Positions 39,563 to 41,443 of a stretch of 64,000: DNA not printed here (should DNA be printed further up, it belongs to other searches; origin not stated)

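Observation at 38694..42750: Three-gene PLP/FAD cassette (SbnA-like / FAD-NAD(P)-binding / Y4yA-SbnH-like decarboxylase), candidate diaminopropionate- or diamine-derived metabolite pathway with no NRPS or NIS synthetase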

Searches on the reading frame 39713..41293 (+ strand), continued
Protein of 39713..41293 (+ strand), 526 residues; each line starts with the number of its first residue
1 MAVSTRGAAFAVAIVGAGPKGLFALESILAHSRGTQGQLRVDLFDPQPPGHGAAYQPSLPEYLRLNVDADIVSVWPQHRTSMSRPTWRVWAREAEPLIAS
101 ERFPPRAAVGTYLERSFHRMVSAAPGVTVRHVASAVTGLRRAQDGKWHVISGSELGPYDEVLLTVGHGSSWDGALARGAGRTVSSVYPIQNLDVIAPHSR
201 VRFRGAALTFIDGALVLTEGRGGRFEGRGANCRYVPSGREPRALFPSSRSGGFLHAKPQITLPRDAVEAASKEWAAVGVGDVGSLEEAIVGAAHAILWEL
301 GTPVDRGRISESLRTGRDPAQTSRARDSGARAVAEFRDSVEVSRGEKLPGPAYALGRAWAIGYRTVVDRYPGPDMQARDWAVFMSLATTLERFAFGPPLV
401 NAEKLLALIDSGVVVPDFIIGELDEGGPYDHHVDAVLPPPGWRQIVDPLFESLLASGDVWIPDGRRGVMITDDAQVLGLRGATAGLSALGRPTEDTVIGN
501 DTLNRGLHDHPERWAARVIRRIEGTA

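Call 22: search_solved_structures(query=A1, max_evalue=1)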
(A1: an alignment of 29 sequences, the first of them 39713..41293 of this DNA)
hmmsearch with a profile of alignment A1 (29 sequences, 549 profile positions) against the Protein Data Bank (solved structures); distinct sequences matched with E-value up to 1: 20.
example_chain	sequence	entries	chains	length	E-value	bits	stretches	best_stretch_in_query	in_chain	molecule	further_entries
8cp2_A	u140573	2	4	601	4.2e-46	161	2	1-297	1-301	FAD-binding protein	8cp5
5iq4_A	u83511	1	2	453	2e-05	26.7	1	1-168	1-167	Flavin-containing monooxygenase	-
5gsn_A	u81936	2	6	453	3.3e-05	26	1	1-168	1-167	Flavin-containing monooxygenase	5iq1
5ipy_A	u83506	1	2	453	3.3e-05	26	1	1-168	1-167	Flavin-containing monooxygenase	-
2xve_A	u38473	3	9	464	0.0027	19.7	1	1-167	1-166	FLAVIN-CONTAINING MONOOXYGENASE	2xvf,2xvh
2xvi_A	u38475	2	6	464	0.0027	19.7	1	1-167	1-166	FLAVIN-CONTAINING MONOOXYGENASE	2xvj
6kbw_A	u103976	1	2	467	0.004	19.1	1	2-168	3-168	Trimethylamine monooxygenase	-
2xlr_A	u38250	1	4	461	0.0046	18.9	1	1-167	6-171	FLAVIN-CONTAINING MONOOXYGENASE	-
2xls_A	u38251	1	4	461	0.0046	18.9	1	1-167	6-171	FLAVIN-CONTAINING MONOOXYGENASE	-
2vq7_A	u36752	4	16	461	0.005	18.8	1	1-167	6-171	FLAVIN-CONTAINING MONOOXYGENASE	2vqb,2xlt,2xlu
2xlp_A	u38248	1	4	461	0.0051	18.7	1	1-167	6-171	FLAVIN-CONTAINING MONOOXYGENASE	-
8b2d_A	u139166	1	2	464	0.0058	18.6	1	1-167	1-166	Flavin-containing monooxygenase, Fmo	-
2c7g_A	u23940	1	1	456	0.019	16.8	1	5-57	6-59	NADPH-FERREDOXIN REDUCTASE FPRA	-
1lqt_A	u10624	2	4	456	0.043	15.7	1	5-48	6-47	FprA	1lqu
6hns_A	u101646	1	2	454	0.11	14.4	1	1-168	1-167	Small molecule metabolism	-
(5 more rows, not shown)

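Call 28: predict_structure(alignment_id=A1)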
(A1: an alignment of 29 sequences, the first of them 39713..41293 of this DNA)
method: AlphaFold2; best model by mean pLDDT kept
length: 526 residues; sequences in the alignment: 29
mean_pLDDT: 91.4   pTM: 0.91
mean pLDDT of the five models: 91.4, 90.2, 90.1, 88.4, 87.9
residues with pLDDT >= 90: 399; 70-90: 106; 50-70: 15; < 50: 6
segments of 3 or more residues with pLDDT < 50: 1-5
pLDDT, mean of each block of 10 residues (from residue 1): 58 96 95 88 94 92 93 92 95 96 96 95 92 96 95 95 90 76 88 95 95 98 95 98 95 90 95 93 95 98 97 91 76 95 94 96 90 81 91 93 98 96 84 92 91 95 90 94 95 80 82 95 76
secondary structure, 60 per line:
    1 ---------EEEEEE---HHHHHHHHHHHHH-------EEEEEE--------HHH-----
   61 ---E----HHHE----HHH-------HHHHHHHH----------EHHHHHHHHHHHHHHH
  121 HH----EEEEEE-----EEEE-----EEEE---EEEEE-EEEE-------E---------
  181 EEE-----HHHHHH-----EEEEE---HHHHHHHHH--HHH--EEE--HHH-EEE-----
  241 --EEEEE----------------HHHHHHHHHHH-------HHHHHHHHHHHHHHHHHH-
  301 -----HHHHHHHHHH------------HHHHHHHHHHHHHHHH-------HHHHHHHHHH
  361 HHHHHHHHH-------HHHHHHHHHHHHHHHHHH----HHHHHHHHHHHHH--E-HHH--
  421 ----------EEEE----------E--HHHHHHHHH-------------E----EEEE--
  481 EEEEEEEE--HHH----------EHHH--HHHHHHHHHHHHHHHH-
elements in order: E10-15 H19-31 E39-44 H87-94 H106-122 E127-132 E138-141 E147-150 E154-158 E160-163 E181-183 H189-194 E200-204 H208-216 E224-226 E233-235 E243-247 H264-274 H282-299 H306-315 H328-343 H351-369 H377-394 H399-411 E431-434 H448-456 E475-478 E481-488 H510-525

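Call 32: search_solved_structures(query=window:39713-41293:+, max_evalue=0.001, show_alignments=1)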
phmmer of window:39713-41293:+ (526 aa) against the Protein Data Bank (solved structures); distinct sequences matched with E-value up to 0.001: 1.
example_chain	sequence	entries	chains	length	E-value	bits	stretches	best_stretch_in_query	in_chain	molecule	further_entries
8cp2_A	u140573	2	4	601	8.7e-23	84.2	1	10-251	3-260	FAD-binding protein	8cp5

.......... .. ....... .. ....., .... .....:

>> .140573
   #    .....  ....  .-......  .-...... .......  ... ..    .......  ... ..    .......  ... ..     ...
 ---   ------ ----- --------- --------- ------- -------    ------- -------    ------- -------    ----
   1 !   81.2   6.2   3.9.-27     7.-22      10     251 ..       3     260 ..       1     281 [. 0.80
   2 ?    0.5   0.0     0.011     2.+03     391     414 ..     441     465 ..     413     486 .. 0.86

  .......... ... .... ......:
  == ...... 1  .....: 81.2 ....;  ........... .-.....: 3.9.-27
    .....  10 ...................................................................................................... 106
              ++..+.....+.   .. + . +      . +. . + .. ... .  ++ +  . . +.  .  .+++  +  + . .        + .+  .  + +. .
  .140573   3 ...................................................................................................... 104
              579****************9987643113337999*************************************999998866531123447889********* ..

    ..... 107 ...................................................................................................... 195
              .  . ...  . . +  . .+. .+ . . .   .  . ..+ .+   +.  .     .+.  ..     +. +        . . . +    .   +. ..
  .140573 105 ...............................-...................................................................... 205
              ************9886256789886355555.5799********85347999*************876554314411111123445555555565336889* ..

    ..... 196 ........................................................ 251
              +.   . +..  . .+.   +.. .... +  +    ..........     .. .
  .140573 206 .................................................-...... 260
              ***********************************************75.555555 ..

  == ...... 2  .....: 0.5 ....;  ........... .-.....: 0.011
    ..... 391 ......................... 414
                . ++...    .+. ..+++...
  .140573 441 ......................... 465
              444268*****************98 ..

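Call 33: fold_search(model_id=the predicted structure, library=pdb)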
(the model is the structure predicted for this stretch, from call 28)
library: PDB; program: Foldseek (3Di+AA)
matches with E <= 10: 1227; with E <= 0.001: 351
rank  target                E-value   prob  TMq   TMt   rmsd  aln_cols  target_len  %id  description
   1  8cp2_B                2.2e-33  1.00  0.78  0.69   5.6       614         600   24  Structure of Aspartate-N-hydroxylase (FzmM)from Streptomyces sp. V2: complex with NADPH and L-aspartate (released 2023-07-12)
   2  8cp2_A                2.7e-33  1.00  0.74  0.66   5.8       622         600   24  Structure of Aspartate-N-hydroxylase (FzmM)from Streptomyces sp. V2: complex with NADPH and L-aspartate (released 2023-07-12)
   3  8cp5_B                7.4e-32  1.00  0.78  0.69   5.7       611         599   24  Structure of Aspartate-N-hydroxylase (FzmM)from Streptomyces sp. V2: complex with NADPH and Sulphate (released 2023-07-12)
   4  8z12                  2.0e-11  1.00  0.46  0.56  10.1       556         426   18  Crystal structure of WT DiatB (released 2025-02-19)
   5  8z17                  1.5e-10  1.00  0.46  0.55  10.0       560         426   17  Crystal structure of DiatB mutant R360A (released 2025-02-19)
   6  7jvl_C                4.8e-10  1.00  0.46  0.53  13.4       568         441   11  Structure of the M101A variant of the SidA ornithine hydroxylase complexed with NADP and the FAD in the "out" conforma (released 2020-12-02)
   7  7jvl_A                1.3e-09  1.00  0.47  0.55  13.5       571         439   10  Structure of the M101A variant of the SidA ornithine hydroxylase complexed with NADP and the FAD in the "out" conforma (released 2020-12-02)
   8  5ipy_A                1.4e-09  1.00  0.30  0.35  17.5       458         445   15  Crystal structure of WT RnTmm (released 2017-01-18)
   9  4usq_F                1.6e-09  1.00  0.43  0.62   9.2       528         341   13  Structure of flavin-containing monooxygenase from Cellvibrio sp. BR (released 2014-10-01)
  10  7jvl_B                1.6e-09  1.00  0.46  0.54  13.5       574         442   11  Structure of the M101A variant of the SidA ornithine hydroxylase complexed with NADP and the FAD in the "out" conforma (released 2020-12-02)
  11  6x0i_B                2.0e-09  1.00  0.48  0.55  13.3       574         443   11  Structure of oxidized SidA ornithine hydroxylase with the FAD "in" and complexed with NADP (released 2020-08-05)
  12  7jvl_D                2.4e-09  1.00  0.47  0.55  13.3       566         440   11  Structure of the M101A variant of the SidA ornithine hydroxylase complexed with NADP and the FAD in the "out" conforma (released 2020-12-02)
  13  6x0k_G                3.3e-09  1.00  0.47  0.54  13.6       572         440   11  Structure of dithionite-reduced SidA ornithine hydroxylase with the FAD "in" and complexed with L-ornithine (released 2020-08-05)
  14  6x0k_H                3.5e-09  1.00  0.46  0.54  13.6       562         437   12  Structure of dithionite-reduced SidA ornithine hydroxylase with the FAD "in" and complexed with L-ornithine (released 2020-08-05)
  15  6x0k_E                4.7e-09  1.00  0.45  0.52  13.6       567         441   11  Structure of dithionite-reduced SidA ornithine hydroxylase with the FAD "in" and complexed with L-ornithine (released 2020-08-05)
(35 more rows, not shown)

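Call 34: search_solved_structures(query=A1, max_evalue=1e-10, show_alignments=1)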
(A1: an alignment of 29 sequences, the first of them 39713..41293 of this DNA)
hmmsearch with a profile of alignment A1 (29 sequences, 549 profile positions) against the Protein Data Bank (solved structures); distinct sequences matched with E-value up to 1e-10: 1.
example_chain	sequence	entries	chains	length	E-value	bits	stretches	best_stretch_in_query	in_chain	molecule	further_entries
8cp2_A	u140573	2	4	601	4.2e-46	161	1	1-297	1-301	FAD-binding protein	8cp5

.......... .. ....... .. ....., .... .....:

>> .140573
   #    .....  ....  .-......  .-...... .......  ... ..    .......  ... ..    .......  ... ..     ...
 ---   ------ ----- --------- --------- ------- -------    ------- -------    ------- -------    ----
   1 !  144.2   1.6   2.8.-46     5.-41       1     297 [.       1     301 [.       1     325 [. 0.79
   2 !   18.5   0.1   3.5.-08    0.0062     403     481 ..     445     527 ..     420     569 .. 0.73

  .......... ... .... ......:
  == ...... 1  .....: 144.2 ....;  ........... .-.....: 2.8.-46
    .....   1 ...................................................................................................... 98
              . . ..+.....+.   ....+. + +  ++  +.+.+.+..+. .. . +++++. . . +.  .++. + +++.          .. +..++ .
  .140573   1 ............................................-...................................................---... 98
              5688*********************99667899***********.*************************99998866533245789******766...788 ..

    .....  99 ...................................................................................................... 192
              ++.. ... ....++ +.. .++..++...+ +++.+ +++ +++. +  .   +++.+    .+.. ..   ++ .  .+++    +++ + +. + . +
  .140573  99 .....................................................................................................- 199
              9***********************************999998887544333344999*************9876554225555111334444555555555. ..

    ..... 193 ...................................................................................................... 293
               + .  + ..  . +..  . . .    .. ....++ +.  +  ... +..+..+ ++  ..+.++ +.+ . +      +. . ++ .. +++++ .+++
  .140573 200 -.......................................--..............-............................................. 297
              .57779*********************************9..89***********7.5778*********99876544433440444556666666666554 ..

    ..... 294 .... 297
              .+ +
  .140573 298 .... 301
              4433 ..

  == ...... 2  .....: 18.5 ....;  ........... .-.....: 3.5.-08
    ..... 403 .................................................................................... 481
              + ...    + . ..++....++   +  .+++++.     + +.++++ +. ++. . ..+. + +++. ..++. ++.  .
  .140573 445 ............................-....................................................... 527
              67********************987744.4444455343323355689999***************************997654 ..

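Call 52: find_encoding_contigs(protein=P0009, flank=8000, max_places=1)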
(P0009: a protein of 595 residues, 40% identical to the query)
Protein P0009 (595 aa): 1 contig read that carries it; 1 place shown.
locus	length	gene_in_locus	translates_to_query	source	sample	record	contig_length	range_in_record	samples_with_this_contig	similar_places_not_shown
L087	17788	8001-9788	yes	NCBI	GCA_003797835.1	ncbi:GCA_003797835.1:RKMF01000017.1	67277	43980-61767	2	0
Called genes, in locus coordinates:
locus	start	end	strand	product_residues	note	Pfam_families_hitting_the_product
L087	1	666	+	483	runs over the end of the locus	PF03446:NAD_binding_2, PF00393:6PGD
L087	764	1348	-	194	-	PF25087:GMPPB_C (faint), PF00132:Hexapep (weak)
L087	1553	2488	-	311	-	PF00291:PALP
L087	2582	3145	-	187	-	PF01625:PMSR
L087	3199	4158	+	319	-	PF01784:DUF34_NIF3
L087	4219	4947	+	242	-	PF24481:CT398_CC, PF02591:Zn_ribbon_9 (weak)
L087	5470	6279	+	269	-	PF03883:H2O2_YaaD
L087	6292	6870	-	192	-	PF01327:Pep_deformylase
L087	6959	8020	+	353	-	PF00291:PALP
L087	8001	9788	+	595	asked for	PF13454:NAD_binding_9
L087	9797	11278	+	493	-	PF02784:Orn_Arg_deC_N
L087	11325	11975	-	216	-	PF11139:SfLAP (weak)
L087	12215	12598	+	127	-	PF00491:Arginase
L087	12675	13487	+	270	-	PF08501:Shikimate_dh_N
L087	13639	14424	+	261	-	-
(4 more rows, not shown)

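Call 53: find_encoding_contigs(protein=P0116, flank=8000, max_places=1)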
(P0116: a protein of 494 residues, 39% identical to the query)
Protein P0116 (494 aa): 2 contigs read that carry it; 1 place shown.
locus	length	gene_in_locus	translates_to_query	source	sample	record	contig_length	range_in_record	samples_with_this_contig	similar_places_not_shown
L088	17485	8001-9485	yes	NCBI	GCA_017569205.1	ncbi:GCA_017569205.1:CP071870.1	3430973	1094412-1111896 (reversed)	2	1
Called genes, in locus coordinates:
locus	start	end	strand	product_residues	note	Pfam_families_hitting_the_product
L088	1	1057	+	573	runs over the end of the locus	PF13237:Fer4_10, PF13247:Fer4_11, PF12838:Fer4_7 (weak), PF14711:Nitr_red_bet_C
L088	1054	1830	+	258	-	PF02613:Nitrate_red_del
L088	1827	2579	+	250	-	PF02665:Nitrate_red_gam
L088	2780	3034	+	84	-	PF20058:DUF6457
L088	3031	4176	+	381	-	PF00899:ThiF, PF00581:Rhodanese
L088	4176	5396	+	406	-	PF03453:MoeA_N, PF00994:MoCF_biosynth, PF03454:MoeA_C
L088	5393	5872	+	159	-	PF01967:MoaC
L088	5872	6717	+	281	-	PF12804:NTP_transf_3, PF20058:DUF6457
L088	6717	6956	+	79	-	PF02597:ThiS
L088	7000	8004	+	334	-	PF00291:PALP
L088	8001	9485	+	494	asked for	PF13454:NAD_binding_9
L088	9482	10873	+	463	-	PF02784:Orn_Arg_deC_N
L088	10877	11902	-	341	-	PF04055:Radical_SAM, PF06463:Mob_synth_C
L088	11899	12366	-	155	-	PF02391:MoaE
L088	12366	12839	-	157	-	PF00994:MoCF_biosynth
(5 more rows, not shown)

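Call 54: find_encoding_contigs(protein=P0076, flank=8000, max_places=1)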
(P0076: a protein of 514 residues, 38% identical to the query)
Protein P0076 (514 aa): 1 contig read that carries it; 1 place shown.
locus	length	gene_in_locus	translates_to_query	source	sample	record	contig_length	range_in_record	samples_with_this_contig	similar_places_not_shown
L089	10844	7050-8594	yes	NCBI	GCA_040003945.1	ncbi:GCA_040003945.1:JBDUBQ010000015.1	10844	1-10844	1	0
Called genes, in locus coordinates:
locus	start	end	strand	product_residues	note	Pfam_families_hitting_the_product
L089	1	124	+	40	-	?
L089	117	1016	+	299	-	PF00561:Abhydrolase_1, PF12146:Hydrolase_4, PF12697:Abhydrolase_6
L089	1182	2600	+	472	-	PF07690:MFS_1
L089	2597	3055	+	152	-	-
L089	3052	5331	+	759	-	PF03176:MMPL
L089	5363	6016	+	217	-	PF05974:DUF892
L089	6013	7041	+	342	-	PF00291:PALP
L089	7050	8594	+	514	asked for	PF13454:NAD_binding_9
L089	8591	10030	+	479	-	PF01168:Ala_racemase_N (weak), PF02784:Orn_Arg_deC_N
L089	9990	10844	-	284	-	PF03631:Virul_fac_BrkB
